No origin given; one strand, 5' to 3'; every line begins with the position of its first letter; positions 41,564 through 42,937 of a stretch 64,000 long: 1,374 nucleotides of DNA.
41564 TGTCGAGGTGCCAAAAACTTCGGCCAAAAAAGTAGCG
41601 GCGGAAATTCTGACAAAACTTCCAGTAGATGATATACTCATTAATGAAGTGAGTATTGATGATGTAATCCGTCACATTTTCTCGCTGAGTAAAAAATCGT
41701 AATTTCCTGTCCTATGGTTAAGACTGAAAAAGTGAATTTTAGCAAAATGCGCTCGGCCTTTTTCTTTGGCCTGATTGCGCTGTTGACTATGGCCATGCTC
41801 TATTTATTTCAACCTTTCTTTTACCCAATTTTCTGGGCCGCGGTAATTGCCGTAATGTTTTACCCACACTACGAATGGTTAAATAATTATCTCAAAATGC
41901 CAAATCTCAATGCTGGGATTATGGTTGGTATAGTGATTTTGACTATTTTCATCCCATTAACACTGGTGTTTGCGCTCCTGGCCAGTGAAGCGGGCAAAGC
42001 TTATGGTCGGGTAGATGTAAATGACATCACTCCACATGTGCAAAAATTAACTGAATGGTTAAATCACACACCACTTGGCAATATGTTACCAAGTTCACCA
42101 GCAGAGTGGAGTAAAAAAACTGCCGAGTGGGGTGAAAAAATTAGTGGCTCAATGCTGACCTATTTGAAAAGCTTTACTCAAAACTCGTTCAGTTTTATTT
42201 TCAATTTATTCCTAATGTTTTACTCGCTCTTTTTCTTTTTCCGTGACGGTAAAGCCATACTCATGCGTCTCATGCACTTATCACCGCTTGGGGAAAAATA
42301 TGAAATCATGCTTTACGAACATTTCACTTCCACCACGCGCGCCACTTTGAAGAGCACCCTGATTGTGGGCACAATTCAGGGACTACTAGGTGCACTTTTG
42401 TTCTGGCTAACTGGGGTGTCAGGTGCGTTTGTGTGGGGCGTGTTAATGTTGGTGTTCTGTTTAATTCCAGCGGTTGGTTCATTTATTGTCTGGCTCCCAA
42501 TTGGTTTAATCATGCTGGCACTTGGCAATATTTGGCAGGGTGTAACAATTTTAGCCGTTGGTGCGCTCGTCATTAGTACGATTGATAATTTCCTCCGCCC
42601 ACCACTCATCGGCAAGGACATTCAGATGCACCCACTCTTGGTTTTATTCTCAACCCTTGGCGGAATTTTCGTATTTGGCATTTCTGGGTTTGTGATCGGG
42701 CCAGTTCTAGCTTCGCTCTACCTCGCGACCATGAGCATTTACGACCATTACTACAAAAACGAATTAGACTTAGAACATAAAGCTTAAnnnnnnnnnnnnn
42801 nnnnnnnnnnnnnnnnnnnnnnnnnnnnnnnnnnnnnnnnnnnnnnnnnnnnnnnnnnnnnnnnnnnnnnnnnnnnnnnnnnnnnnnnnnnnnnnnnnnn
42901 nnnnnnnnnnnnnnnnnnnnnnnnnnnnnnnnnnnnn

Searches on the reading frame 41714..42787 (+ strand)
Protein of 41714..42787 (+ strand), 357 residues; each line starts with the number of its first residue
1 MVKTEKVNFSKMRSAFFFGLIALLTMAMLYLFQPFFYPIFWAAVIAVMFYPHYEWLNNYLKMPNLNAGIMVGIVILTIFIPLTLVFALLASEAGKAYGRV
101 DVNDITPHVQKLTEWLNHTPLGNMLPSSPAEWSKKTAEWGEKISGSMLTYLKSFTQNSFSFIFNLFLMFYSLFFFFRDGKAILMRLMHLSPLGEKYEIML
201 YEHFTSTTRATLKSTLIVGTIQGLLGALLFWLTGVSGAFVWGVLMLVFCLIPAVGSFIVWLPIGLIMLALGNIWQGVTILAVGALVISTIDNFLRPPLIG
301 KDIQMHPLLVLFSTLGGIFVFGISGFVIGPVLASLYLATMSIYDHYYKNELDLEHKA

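Call 19: find_related_loci(query=window:41714-42784:+, collection=genome_contigs, flank=6000)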
Query window:41714-42784:+ (357 aa) in genome_contigs; peptide patterns used: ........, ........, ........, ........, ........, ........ (x = any residue, [..] = any of these).
35 stretches matched a pattern; 16 encode a relative of the query (tblastn E <= 1e-3); 16 distinct loci.
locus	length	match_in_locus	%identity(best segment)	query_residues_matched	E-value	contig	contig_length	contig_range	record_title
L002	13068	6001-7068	74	1-356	4e-180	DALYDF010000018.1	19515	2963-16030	MAG TPA_asm: Candidatus Magasanikbacteria bacterium isolate CTOTU14220 NODE_613_length_19515_cov_3.631141, whole genome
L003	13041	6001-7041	70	1-352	1e-165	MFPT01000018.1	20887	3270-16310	MAG: Candidatus Magasanikbacteria bacterium RIFCSPHIGHO2_01_FULL_41_23 rifcsphigho2_01_scaffold_5153, whole genome shotg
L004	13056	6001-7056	63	1-352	7e-145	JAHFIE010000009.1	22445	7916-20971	MAG: Candidatus Magasanikiibacteriota bacterium isolate nzgw355 NODE_1367_length_22446_cov_3.363180, whole genome shotgu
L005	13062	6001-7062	57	1-354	6e-136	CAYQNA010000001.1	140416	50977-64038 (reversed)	MAG TPA_asm: uncultured Gammaproteobacteria bacterium isolate SRP278252_co2_865 genome assembly, contig: NODE_140_length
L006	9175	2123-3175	58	2-352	3e-123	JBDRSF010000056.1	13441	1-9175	MAG: Candidatus Magasanikbacteria bacterium isolate MEGAHIT-group-3.130 k141_735770, whole genome shotgun sequence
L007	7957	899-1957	55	5-352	5e-122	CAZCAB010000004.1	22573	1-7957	MAG TPA_asm: uncultured Gammaproteobacteria bacterium isolate SRP167671_co2_16 genome assembly, contig: NODE_3073_length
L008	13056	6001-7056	51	1-352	2e-110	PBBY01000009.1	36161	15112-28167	MAG: Candidatus Magasanikiibacteriota bacterium isolate SP4150 MHASMcontig_1537463, whole genome shotgun sequence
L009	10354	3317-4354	49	4-351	5e-104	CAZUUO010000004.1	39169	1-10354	MAG TPA_asm: uncultured Gammaproteobacteria bacterium isolate SRP278252_co1_102 genome assembly, contig: NODE_1491_lengt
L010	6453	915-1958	49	4-351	7e-96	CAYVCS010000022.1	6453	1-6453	MAG TPA_asm: uncultured Gammaproteobacteria bacterium isolate binchicken_co203_149 genome assembly, contig: k141_3150750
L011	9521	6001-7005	41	17-349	9e-84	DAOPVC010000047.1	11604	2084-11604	MAG TPA_asm: Smithella sp. isolate AMR_MDS_1402 NODE_5669_length_11604_cov_14.226340, whole genome shotgun sequence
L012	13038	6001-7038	40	5-349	3e-76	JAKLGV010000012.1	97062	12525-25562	MAG: Deltaproteobacteria bacterium isolate RA.bin48 RA.bin48_12, whole genome shotgun sequence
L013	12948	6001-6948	44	30-343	1e-72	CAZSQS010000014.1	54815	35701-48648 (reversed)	MAG TPA_asm: uncultured Smithella sp. isolate SRP263991_co2_36 genome assembly, contig: NODE_399_length_54815_cov_27.832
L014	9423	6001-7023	43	17-352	2e-68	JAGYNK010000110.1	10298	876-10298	MAG: Candidatus Moraniibacteriota bacterium isolate M55B143 k51_737067_flag_0_multi_33.1483_len_10298, whole genome shot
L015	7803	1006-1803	40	78-351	2e-61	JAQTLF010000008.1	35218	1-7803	MAG: Candidatus Moraniibacteriota bacterium isolate STA_10 NODE_2343_length_35218_cov_7.095780_Sandtown_A, whole genome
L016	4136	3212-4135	37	1-309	1e-61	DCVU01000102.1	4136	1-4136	MAG TPA_asm: Smithella sp. UBA2180 UBA2180_contig_23047, whole genome shotgun sequence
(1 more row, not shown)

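Call 45: find_homologous_proteins(query=L002:7178-7444:-, max_evalue=0.01)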
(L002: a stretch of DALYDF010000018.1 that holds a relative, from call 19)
Query L002:7178-7444:- (89 aa): 2 proteins with E <= 0.01 among 6 candidates.
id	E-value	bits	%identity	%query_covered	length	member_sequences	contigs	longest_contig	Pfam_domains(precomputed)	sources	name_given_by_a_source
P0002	5.2e-55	202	100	100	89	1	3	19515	-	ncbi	-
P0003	2.5e-39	151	76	100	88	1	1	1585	-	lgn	-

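Call 47: find_encoding_contigs(protein=P0003, flank=10000)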
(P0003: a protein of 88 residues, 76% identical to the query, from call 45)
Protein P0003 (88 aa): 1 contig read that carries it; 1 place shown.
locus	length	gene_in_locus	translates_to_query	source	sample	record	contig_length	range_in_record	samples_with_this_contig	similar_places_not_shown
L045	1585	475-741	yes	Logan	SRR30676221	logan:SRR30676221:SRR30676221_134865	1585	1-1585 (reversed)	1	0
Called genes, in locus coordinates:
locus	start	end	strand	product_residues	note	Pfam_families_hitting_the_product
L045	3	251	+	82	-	?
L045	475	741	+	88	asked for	-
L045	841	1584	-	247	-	?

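Call 48: find_encoding_contigs(protein=P0002, flank=3000)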
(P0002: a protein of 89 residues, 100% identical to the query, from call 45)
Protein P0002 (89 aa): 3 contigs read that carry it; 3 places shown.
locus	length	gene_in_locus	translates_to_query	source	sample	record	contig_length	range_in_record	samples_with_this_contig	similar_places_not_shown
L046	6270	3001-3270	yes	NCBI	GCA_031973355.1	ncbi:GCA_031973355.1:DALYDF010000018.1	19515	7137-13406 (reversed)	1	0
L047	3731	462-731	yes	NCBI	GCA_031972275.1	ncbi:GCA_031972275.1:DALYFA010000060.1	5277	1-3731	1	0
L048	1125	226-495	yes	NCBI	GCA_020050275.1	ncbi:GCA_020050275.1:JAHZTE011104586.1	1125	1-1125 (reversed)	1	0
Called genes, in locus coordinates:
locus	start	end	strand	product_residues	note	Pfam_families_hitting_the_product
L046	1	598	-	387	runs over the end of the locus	PF01978:TrmB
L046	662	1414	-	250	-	-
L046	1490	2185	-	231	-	PF01255:Prenyltransf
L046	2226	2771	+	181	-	PF01923:Cob_adeno_trans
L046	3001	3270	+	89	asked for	-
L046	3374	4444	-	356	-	PF01594:AI-2E_transport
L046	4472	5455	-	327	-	PF00005:ABC_tran, PF13304:AAA_21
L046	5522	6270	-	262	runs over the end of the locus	PF06182:ABC2_membrane_6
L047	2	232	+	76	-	?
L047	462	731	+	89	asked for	-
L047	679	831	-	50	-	-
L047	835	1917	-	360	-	-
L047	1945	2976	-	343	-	-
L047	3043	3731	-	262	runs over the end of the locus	PF06182:ABC2_membrane_6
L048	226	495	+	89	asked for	-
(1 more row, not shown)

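Call 79: search_protein_families(library=padloc, proteins=[P0002, P0003], max_evalue=1)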
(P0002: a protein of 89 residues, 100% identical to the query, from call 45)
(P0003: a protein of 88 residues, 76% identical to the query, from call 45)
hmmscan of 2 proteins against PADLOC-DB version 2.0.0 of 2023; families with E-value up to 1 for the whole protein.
P0002 (89 aa): 0 families

P0003 (88 aa): 0 families

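Call 80: search_protein_families(library=ncbifam, proteins=[P0002, P0003], max_evalue=1)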
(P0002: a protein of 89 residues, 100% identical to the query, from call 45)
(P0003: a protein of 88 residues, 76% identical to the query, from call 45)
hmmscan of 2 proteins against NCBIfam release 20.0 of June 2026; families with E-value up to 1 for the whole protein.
P0002 (89 aa): 0 families

P0003 (88 aa): 1 family
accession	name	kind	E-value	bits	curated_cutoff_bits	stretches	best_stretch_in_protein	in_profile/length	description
NF043049.1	DimsulpropLyDddY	equivalog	0.0019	17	800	1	25-59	291-325/401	dimethylsulfonioproprionate lyase DddY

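Call 93: predict_structure(alignment_id=A7)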
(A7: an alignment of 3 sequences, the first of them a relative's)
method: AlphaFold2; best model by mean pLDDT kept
length: 89 residues; sequences in the alignment: 3
mean_pLDDT: 55.3   pTM: 0.29
mean pLDDT of the five models: 55.3, 55.2, 53.0, 51.9, 50.5
residues with pLDDT >= 90: 0; 70-90: 0; 50-70: 69; < 50: 20
segments of 3 or more residues with pLDDT < 50: 1-3, 20-22, 29-36
pLDDT, mean of each block of 10 residues (from residue 1): 47 54 50 50 57 56 64 63 56
secondary structure, 60 per line:
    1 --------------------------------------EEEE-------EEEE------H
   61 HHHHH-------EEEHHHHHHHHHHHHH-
elements in order: E39-42 E50-53 H60-65 E73-75 H76-88
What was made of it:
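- The L-type model has the same order of secondary-structure elements but low confidence (call 93).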

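Call 102: search_protein_families(library=pfam, proteins=[window:41714-42787:+], max_evalue=0.001)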
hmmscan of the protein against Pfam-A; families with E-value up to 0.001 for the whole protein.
window:41714-42787:+ (357 aa): 1 family
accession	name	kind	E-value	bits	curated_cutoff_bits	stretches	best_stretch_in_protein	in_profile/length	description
PF01594.21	AI-2E_transport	-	6.7e-52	177.1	34.3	1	20-341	6-324/327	AI-2E family transporter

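Call 111: search_dna_similar(query=P0002, collection=phages, mode=protein, max_evalue=1, max_rows=8)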
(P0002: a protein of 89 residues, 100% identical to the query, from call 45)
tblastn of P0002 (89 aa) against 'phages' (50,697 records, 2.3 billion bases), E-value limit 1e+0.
No match.

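Call 113: find_related_loci(query=A7, collection=viral_contigs, flank=3000)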
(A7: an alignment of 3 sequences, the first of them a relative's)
Query A7 (89 aa) in viral_contigs; peptide patterns used: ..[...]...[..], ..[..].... (x = any residue, [..] = any of these).
118 stretches matched a pattern, but none encodes a relative of the query by tblastn (E <= 1e-3).
